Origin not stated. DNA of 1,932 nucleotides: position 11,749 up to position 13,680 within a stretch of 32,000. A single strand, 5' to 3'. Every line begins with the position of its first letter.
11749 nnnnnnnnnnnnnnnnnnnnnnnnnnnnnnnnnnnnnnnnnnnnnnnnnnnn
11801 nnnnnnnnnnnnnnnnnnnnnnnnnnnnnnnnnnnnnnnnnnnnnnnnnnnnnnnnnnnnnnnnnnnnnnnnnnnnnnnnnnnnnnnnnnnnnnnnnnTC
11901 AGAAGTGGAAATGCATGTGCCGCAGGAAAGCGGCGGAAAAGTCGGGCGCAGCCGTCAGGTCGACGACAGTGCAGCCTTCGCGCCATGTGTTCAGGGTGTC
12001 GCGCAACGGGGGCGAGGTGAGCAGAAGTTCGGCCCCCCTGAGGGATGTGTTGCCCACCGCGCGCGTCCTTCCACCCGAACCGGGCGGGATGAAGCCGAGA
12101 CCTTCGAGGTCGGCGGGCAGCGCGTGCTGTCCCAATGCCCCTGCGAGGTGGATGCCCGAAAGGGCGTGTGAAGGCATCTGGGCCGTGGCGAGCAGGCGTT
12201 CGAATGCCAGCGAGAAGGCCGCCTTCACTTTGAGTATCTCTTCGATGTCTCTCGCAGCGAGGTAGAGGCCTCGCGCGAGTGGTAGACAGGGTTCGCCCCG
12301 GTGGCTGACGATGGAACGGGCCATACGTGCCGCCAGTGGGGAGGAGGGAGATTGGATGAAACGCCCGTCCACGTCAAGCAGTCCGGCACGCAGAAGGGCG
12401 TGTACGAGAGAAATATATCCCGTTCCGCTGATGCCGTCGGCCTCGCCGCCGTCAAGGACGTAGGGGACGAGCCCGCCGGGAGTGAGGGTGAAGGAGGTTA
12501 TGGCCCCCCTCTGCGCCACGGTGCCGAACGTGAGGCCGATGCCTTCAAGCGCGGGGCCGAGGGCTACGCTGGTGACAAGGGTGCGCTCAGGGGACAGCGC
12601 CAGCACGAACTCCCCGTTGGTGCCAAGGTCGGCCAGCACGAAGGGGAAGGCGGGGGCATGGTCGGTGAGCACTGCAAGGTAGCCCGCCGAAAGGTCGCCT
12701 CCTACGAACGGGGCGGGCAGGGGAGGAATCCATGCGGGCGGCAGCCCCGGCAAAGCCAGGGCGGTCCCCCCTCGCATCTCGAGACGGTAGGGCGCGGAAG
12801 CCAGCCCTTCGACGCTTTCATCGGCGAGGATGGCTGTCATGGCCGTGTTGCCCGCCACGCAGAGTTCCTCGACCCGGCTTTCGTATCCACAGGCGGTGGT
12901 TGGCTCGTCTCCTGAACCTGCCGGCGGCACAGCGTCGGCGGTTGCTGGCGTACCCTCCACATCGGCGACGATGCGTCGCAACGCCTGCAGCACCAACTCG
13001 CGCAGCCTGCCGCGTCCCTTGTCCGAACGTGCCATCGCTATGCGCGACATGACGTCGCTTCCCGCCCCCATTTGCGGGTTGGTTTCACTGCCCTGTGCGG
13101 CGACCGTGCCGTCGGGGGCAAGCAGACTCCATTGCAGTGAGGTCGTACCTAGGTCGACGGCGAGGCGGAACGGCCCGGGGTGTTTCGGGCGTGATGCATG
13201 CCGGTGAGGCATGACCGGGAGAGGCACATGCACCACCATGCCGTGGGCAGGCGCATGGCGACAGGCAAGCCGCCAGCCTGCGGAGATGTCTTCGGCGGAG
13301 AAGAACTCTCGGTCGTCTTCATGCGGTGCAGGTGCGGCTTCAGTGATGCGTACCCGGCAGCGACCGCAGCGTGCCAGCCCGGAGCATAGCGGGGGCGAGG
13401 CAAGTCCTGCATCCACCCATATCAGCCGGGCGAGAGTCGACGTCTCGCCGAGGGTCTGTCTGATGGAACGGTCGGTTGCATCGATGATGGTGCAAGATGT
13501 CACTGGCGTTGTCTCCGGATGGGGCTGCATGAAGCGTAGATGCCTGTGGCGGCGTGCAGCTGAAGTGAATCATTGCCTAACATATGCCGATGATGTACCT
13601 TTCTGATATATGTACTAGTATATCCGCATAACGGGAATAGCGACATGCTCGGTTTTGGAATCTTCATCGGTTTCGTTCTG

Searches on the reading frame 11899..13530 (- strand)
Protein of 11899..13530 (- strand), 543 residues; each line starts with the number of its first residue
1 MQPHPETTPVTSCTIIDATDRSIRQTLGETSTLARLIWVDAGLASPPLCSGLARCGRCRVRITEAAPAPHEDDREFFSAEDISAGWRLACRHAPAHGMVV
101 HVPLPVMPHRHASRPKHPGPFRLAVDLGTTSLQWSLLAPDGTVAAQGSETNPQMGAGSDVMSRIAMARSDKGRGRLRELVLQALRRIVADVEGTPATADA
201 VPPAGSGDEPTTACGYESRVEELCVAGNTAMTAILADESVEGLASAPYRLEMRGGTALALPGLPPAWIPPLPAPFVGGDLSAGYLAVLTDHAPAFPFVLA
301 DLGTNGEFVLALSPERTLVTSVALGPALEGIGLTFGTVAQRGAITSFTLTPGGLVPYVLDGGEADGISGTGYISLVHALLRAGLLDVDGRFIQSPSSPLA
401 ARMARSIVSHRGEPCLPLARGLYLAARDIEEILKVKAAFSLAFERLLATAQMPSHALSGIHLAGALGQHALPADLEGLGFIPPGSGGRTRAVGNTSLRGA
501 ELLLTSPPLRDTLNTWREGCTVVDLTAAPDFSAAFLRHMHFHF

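Call 27: search_protein_families(library=pfam, proteins=[window:11899-13530:-], max_evalue=0.001)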
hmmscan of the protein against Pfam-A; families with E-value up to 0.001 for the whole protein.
window:11899-13530:- (543 aa): 3 families
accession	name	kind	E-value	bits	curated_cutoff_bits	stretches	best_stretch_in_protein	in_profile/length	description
PF14574.11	RACo_C_ter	-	1.3e-40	139.5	27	1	298-541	4-249/261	C-terminal domain of RACo the ASKHA domain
PF17651.6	Raco_middle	-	7.6e-20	71.6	26.8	2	123-191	3-73/163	RACo middle region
PF00111.32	Fer2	-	5e-05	23.6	21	1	41-94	26-76/77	2Fe-2S iron-sulfur cluster binding domain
